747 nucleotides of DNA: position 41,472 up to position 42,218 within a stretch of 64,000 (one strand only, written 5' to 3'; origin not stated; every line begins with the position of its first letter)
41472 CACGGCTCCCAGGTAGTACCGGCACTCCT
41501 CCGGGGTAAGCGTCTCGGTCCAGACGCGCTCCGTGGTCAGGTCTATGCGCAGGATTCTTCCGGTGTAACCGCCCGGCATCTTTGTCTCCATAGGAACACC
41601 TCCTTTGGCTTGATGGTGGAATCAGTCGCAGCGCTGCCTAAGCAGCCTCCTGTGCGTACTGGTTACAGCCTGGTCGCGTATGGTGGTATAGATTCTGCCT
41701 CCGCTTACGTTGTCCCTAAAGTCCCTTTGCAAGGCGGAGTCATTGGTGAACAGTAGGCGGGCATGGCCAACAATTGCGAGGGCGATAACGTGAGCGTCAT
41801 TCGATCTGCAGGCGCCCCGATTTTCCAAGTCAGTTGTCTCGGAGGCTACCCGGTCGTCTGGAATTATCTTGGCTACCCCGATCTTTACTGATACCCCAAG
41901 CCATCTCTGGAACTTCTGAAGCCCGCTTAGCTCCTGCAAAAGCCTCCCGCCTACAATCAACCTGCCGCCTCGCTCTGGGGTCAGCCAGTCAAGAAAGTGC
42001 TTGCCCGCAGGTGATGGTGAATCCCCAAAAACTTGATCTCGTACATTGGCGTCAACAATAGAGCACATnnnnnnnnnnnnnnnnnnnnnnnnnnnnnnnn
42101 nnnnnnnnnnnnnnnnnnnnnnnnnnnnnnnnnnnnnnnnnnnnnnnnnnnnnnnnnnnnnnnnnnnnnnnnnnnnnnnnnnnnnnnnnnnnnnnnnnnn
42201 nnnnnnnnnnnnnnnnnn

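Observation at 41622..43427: Low-GC two-gene islet: ABC/SMC-type ATPase abutted to a PIN-like protein, a candidate uncharacterised defence cassette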

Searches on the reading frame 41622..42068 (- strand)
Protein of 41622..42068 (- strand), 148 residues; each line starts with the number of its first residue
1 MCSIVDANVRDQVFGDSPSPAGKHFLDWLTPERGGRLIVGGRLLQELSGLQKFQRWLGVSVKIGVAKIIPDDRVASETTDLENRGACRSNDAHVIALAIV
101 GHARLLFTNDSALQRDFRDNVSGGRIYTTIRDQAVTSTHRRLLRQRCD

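Call 3: search_protein_families(library=pfam, proteins=[window:41622-42068:-], max_evalue=1)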
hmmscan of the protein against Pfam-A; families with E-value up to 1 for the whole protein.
window:41622-42068:- (148 aa): 1 family
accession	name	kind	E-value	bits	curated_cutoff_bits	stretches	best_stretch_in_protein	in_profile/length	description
PF01850.27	PIN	-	0.00023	22.2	23.6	1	64-115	65-116/120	PIN domain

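Call 4: search_protein_families(library=padloc, proteins=[window:41622-42068:-], max_evalue=1)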
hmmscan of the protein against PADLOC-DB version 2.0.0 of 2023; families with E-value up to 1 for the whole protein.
window:41622-42068:- (148 aa): 0 families

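Call 5: search_protein_families(library=ncbifam, proteins=[window:41622-42068:-], max_evalue=1)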
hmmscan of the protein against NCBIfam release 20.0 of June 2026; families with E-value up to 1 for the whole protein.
window:41622-42068:- (148 aa): 1 family
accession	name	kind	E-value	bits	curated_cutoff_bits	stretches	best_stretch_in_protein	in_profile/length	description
NF046100.1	RSP_2648_fam_PIN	equivalog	0.02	14.9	170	1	86-118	81-110/177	RSP_2648 family PIN domain-containing protein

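Call 6: find_homologous_proteins(query=window:41622-42068:-, max_evalue=0.001)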
Query window:41622-42068:- (148 aa): 56 proteins with E <= 0.001 among 92 candidates.
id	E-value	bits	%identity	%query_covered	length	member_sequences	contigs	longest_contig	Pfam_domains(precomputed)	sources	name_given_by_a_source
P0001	1.4e-74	267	81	100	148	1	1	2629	-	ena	-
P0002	4.9e-74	265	80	100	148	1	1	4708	-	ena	-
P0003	1.3e-73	264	80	100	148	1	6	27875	-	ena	-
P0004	6.2e-73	261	80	100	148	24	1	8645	-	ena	-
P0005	1.2e-72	260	78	100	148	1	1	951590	-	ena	-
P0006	8.2e-72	258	78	100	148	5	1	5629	-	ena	-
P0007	5.4e-71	255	78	100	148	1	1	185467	-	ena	-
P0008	5.6e-71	255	78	100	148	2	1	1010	-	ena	-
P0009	1.4e-68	247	74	100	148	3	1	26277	-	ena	-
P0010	2.3e-65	237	99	76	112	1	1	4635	-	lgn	-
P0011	2.8e-65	237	74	100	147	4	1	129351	-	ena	-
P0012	4.7e-57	210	68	100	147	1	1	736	-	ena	-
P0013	6.0e-56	206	67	99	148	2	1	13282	-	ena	-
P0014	2.5e-55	204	61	100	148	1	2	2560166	-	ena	-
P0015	6.4e-53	197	64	100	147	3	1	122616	-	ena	-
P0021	3.0e-42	162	54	97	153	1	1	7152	PF01850.28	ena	-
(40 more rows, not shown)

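Call 11: find_related_loci(query=A1, collection=genome_contigs, flank=8000)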
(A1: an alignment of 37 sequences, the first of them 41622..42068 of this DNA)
Query A1 (148 aa) in genome_contigs; peptide patterns used: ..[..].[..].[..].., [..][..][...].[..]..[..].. (x = any residue, [..] = any of these).
239 stretches matched a pattern; 229 encode a relative of the query (tblastn E <= 1e-3); the best 80 are kept; 80 distinct loci.
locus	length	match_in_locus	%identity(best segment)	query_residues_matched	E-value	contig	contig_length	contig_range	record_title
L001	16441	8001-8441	74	1-148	2e-68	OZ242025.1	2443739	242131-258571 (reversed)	MAG: Dehalococcoidia bacterium isolate 154789fe-1cbe-4e12-9e25-a4d867c0b0dd genome assembly, chromosome: 1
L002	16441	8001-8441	59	1-148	4e-52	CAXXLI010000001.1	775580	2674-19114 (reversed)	MAG: Dehalococcoidia bacterium isolate 9897fa5f-a7d9-472a-8fac-ec7462edf643 genome assembly, contig: contig_1, whole gen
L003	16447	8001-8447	55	1-146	3e-47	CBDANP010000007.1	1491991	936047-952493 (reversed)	MAG: Dehalococcoidia bacterium isolate b4c8b7c9-9533-4910-ac39-d933c6e21fa7 genome assembly, contig: contig_7, whole gen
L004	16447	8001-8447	52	1-144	5e-46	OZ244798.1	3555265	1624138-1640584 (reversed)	MAG: Chloroflexota bacterium isolate 2a568fc5-af87-46f8-82f8-bda4512a6bab genome assembly, chromosome: 1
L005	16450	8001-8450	52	1-145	1e-45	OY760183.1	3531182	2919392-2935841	MAG: Chloroflexota bacterium isolate 1e5240b1-722b-4dd6-bc08-6f4f73fd4587 genome assembly, chromosome: 1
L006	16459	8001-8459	57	1-148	4e-45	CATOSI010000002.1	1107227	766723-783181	MAG: uncultured Dehalococcoidia bacterium isolate 741b7de0-5fbb-4305-b724-e82bd623809b genome assembly, contig: contig_2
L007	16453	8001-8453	53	1-148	4e-45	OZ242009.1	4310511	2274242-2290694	MAG: Dehalococcoidia bacterium isolate 899261b6-bc8c-404b-9ed8-1f9bb82080cc genome assembly, chromosome: 1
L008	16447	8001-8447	55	1-146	7e-45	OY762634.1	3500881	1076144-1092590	MAG: Dehalococcoidia bacterium isolate 5218cef7-9544-4829-ade7-f4022e2b34b8 genome assembly, chromosome: 1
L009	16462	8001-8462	53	1-148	3e-44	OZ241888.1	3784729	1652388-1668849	MAG: Dehalococcoidia bacterium isolate 46affbec-5afd-4908-a2aa-6a71a6f589da genome assembly, chromosome: 1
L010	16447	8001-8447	52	1-144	1e-43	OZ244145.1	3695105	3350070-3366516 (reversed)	MAG: Chloroflexota bacterium isolate eb05c879-3c2f-44be-9c84-8645a4b398cc genome assembly, chromosome: 1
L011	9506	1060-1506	57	1-145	3e-43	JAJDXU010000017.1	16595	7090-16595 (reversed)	MAG: Dehalococcoidia bacterium isolate jk18x27bins.51 k141_577335, whole genome shotgun sequence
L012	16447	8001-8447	50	1-144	9e-43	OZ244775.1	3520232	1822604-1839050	MAG: Chloroflexota bacterium isolate 16d11fe7-7e2c-40b4-8e2f-5374e7366b5d genome assembly, chromosome: 1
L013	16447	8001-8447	51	1-146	1e-42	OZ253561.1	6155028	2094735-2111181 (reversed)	MAG: Spirochaetia bacterium isolate ba2874e9-b452-4f5e-a21f-6ab892bda592 genome assembly, chromosome: 1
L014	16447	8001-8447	50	1-144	5e-42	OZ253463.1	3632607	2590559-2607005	MAG: Chloroflexota bacterium isolate 29d2856e-e75a-4040-aa7f-32dfb5fb0cd3 genome assembly, chromosome: 1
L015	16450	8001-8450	51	1-145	6e-42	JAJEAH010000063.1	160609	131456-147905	MAG: Chloroflexota bacterium isolate jk18x7bins.44 k141_1694287, whole genome shotgun sequence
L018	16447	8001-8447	51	1-146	3e-41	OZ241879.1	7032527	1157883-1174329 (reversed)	MAG: Spirochaetia bacterium isolate 33422d00-efb0-4b49-bd16-f937cda21374 genome assembly, chromosome: 1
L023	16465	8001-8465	53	1-148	3e-41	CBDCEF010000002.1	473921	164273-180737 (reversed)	MAG: Dehalococcoidia bacterium isolate c259e03a-9b86-4cdb-a37a-9c02718a3515 genome assembly, contig: contig_2, whole gen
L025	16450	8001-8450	55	1-146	1e-45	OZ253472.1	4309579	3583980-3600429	MAG: Dehalococcoidia bacterium isolate 530a8394-237e-405c-b316-5e5b388c5070 genome assembly, chromosome: 1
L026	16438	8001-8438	51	1-143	1e-40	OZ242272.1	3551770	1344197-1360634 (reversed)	MAG: Chloroflexota bacterium isolate e1420fa2-ce91-4a5a-b5ce-1a2ec9efecdf genome assembly, chromosome: 1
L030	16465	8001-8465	51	1-148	1e-40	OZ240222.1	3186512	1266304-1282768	MAG: Dehalococcoidia bacterium isolate bda7ac21-848d-445c-aae4-c7980c7e0923 genome assembly, chromosome: 1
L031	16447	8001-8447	50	1-146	1e-40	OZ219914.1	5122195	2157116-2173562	MAG: Spirochaetia bacterium isolate 65460407-d738-4661-97af-02a88c6845d9 genome assembly, chromosome: 2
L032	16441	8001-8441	47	1-143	2e-40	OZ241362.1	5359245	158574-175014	MAG: Candidatus Latescibacterota bacterium isolate 7df831f4-54e1-479f-8521-a5e6456f6651 genome assembly, chromosome: 1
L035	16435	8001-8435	50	1-143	3e-39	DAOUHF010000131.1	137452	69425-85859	MAG TPA_asm: Dehalococcoidia bacterium isolate S1_43 k129_1723156, whole genome shotgun sequence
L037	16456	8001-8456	47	1-146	2e-38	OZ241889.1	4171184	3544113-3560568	MAG: Candidatus Latescibacterota bacterium isolate a6571e9c-9daa-46aa-896f-7a9a109786f8 genome assembly, chromosome: 1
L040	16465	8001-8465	50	1-148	9e-39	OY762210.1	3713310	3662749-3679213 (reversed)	MAG: Dehalococcoidia bacterium isolate 6876e8b5-2850-4095-a133-48836ebfd8cd genome assembly, chromosome: 1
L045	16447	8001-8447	47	1-146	4e-38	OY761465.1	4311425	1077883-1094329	MAG: Candidatus Binatia bacterium isolate d3e24e22-6b5b-4867-8422-75782eed2520 genome assembly, chromosome: 1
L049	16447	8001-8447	45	1-145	5e-38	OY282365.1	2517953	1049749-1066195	MAG: uncultured Dehalococcoidia bacterium isolate fd47c038-abb2-4c05-9cdb-6b11942eec52 genome assembly, chromosome: 1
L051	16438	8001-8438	44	1-143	5e-38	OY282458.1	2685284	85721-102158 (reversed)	MAG: uncultured Dehalococcoidia bacterium genome assembly, chromosome: 1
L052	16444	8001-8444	45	1-144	1e-37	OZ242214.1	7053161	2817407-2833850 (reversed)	MAG: Candidatus Latescibacterota bacterium isolate f171f34e-caa5-40bf-9919-1f3307ea572d genome assembly, chromosome: 1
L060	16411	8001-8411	53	1-130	1e-36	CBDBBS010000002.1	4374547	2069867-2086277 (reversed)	MAG: Dehalococcoidia bacterium isolate ddb4ac3d-8f21-48f8-a382-dd94587b0ab6 genome assembly, contig: contig_2, whole gen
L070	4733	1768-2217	48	1-146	2e-36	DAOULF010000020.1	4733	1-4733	MAG TPA_asm: Dehalococcoidia bacterium isolate S8_384 35106, whole genome shotgun sequence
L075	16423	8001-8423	50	1-144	4e-36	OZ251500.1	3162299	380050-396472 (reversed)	MAG: Dehalococcoidia bacterium isolate 04e6ab6d-c5ba-4423-8fa6-d9e5227a47fe genome assembly, chromosome: 1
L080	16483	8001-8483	44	1-146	1e-35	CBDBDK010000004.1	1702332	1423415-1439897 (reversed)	MAG: uncultured Candidatus Binatia bacterium isolate 2c216906-a703-41c5-82d5-ef5894461506 genome assembly, contig: conti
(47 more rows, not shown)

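Call 21: predict_structure(alignment_id=A1)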
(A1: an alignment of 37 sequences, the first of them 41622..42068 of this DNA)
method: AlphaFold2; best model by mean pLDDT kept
length: 148 residues; sequences in the alignment: 37
mean_pLDDT: 94.3   pTM: 0.88
mean pLDDT of the five models: 94.3, 94.2, 93.7, 93.6, 93.1
residues with pLDDT >= 90: 138; 70-90: 9; 50-70: 1; < 50: 0
segments of 3 or more residues with pLDDT < 50: none
pLDDT, mean of each block of 10 residues (from residue 1): 95 96 96 92 94 95 94 94 92 96 96 96 95 96 85
secondary structure, 60 per line:
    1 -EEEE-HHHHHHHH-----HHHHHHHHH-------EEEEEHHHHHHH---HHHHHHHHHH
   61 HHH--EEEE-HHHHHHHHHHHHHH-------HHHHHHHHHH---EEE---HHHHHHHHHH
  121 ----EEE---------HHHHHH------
elements in order: E2-5 H7-14 H20-28 E36-40 H41-47 H51-63 E66-69 H71-84 H92-101 E105-107 H111-120 E125-127 H137-142

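Call 30: search_protein_families(library=pfam, proteins=[L025:4983-6500:+, L011:1580-2830:+, L012:6150-6584:-, L026:8536-9348:+, L026:9494-10033:-, L018:3375-6644:+, L010:4330-6120:-, L070:2752-3321:+, L031:8480-12394:+, L023:8529-10076:+], max_evalue=0.0001)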
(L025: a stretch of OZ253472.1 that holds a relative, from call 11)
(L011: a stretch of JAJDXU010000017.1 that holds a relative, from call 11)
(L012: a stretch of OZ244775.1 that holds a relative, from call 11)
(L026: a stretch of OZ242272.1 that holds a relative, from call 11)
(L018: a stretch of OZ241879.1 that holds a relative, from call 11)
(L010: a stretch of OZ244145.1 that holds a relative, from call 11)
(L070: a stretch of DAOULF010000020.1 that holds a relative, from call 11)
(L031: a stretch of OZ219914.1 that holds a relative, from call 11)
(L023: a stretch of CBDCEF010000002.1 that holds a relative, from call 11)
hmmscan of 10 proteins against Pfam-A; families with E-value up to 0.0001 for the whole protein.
L025:4983-6500:+ (505 aa): 0 families

L011:1580-2830:+ (416 aa): 1 family
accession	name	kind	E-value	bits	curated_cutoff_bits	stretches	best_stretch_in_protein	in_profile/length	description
PF01960.23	ArgJ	-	1.3e-134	449.2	32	1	31-416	2-377/377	ArgJ family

L012:6150-6584:- (144 aa): 1 family
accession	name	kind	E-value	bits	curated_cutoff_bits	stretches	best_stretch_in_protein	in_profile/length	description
PF09969.14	DUF2203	-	3.3e-35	121.8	24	1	15-144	1-122/122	Uncharacterized conserved protein (DUF2203)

L026:8536-9348:+ (270 aa): 2 families
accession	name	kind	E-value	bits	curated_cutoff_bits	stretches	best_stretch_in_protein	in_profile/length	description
PF00520.37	Ion_trans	-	7.5e-34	117.4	25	1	23-249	2-239/241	Ion transport protein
PF07885.22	Ion_trans_2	-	1e-12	48.2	22.5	1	167-240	4-74/79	Ion channel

L026:9494-10033:- (179 aa): 3 families
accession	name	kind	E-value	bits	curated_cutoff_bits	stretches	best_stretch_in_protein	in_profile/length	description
PF00132.30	Hexapep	-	5.6e-20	70.6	27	3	13-47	2-36/36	Bacterial transferase hexapeptide (six repeats)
PF25084.1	LbH_EIF2B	-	7.3e-08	32.8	54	1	52-126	22-96/105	EIF2B subunit epsilon LbH domain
PF14602.12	Hexapep_2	-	1.1e-06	28.6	27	0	92-123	3-32/34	Hexapeptide repeat of succinyl-transferase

L018:3375-6644:+ (1089 aa): 4 families
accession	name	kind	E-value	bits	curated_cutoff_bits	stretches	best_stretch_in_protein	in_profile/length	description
PF00271.37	Helicase_C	-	3.5e-14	53.4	23.5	1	539-646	14-108/110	Helicase conserved C-terminal domain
PF00176.29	SNF2-rel_dom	-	9.1e-10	38.5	24.9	1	132-311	16-184/290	SNF2-related domain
PF04851.21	ResIII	-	5.1e-07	30.2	22.5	1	116-290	3-162/164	Type III restriction enzyme, res subunit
PF00270.35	DEAD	-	1.4e-06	28.6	26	1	132-291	13-161/167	DEAD/DEAH box helicase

L010:4330-6120:- (596 aa): 3 families
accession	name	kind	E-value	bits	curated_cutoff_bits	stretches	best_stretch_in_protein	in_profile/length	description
PF00664.28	ABC_membrane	-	5.8e-46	157.8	28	1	26-288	9-273/274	ABC transporter transmembrane region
PF00005.33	ABC_tran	-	9.5e-29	101.2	25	1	351-500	1-137/137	ABC transporter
PF02463.25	SMC_N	-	4e-07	30.1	40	0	390-541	109-210/220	RecF/RecN/SMC N terminal domain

L070:2752-3321:+ (189 aa): 0 families

L031:8480-12394:+ (1304 aa): 4 families
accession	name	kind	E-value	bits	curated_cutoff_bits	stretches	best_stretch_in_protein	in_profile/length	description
PF07669.17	Eco57I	-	1.4e-20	74.5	25.3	1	643-893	1-140/171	Eco57I restriction-modification methylase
PF20473.4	MmeI_Mtase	-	3.2e-16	59.7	27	2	829-933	140-248/259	MmeI, DNA-methyltransferase domain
PF20466.3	MmeI_TRD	-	7.7e-15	55.2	27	1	985-1175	21-206/207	MmeI, target recognition domain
PF02384.22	N6_Mtase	-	5.4e-08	33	20.4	1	543-670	20-105/311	N-6 DNA Methylase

L023:8529-10076:+ (515 aa): 3 families
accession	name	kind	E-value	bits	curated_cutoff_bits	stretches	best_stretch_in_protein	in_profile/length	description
PF13537.11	GATase_7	-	3.6e-19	69.4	25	1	141-256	11-121/123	Glutamine amidotransferase domain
PF13522.11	GATase_6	-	4.1e-19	69.3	27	1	123-252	10-130/130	Glutamine amidotransferase domain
PF00156.33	Pribosyltran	-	3.5e-08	33.4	26.3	1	312-430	9-120/158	Phosphoribosyl transferase domain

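Call 32: search_protein_families(library=padloc, alignment_id=A2, max_evalue=1e-10)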
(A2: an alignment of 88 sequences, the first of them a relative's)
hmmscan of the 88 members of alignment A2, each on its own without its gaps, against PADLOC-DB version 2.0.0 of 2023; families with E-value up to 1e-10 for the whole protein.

A. member 1, L025:4983-6500:+ (505 aa): 0 families

B. families by the number of members that match (of 88 scanned): 145 families (the first 25 are shown)
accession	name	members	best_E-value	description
PDLC04135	mad3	5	1.6e-30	mads_3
PDLC04182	HEC-01A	3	1.8e-178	-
PDLC04175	HEC-01A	3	1.3e-68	-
PDLC04183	HEC-01A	3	1.8e-41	-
PDLC04178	HEC-01A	3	2.5e-38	-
PDLC02980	AriA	3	4.1e-35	-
PDLC04177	HEC-01A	3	2.3e-33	-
PDLC04180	HEC-01A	3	7.1e-28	-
PDLC04179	HEC-01A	3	7.3e-24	-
PDLC04391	PDC-M07A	3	5.4e-19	-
PDLC02643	DrmMI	2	0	DrmMI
PDLC02640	DrmMI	2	0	DrmMI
PDLC03627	REase_MTase_IIG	2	2.7e-252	Type IIG restriction enzyme-methyltransferase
PDLC02639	DrmMI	2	1.9e-235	DrmMI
PDLC03618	REase_MTase_IIG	2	2.5e-164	Type IIG restriction enzyme-methyltransferase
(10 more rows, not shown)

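Call 33: search_protein_families(library=pfam, alignment_id=A2, max_evalue=0.00001)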
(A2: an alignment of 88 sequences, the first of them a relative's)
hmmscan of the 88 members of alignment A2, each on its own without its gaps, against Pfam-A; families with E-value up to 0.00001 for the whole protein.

A. member 1, L025:4983-6500:+ (505 aa): 0 families

B. families by the number of members that match (of 88 scanned): 133 families (the first 25 are shown)
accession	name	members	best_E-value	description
PF13304.12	AAA_21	3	3e-37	AAA domain, putative AbiEii toxin, Type IV TA system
PF09334.17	tRNA-synt_1g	2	4e-157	tRNA synthetases class I (M)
PF00133.28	tRNA-synt_1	2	4.7e-104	tRNA synthetases class I (I, L, M and V)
PF20473.4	MmeI_Mtase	2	3.4e-31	MmeI, DNA-methyltransferase domain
PF00005.33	ABC_tran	2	8.1e-29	ABC transporter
PF08264.19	Anticodon_1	2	6.8e-27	Anticodon-binding domain of tRNA ligase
PF00266.25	Aminotran_5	2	1.1e-25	Aminotransferase class-V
PF13289.12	SIR2_2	2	6.1e-23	SIR2-like domain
PF13175.12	AAA_15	2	1.8e-22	AAA ATPase domain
PF13537.11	GATase_7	2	3.6e-19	Glutamine amidotransferase domain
PF13522.11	GATase_6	2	4.1e-19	Glutamine amidotransferase domain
PF20466.3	MmeI_TRD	2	7.7e-15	MmeI, target recognition domain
PF02463.25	SMC_N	2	1.2e-08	RecF/RecN/SMC N terminal domain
PF00012.26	HSP70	1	1.6e-191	Hsp70 protein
PF01960.23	ArgJ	1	1.3e-134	ArgJ family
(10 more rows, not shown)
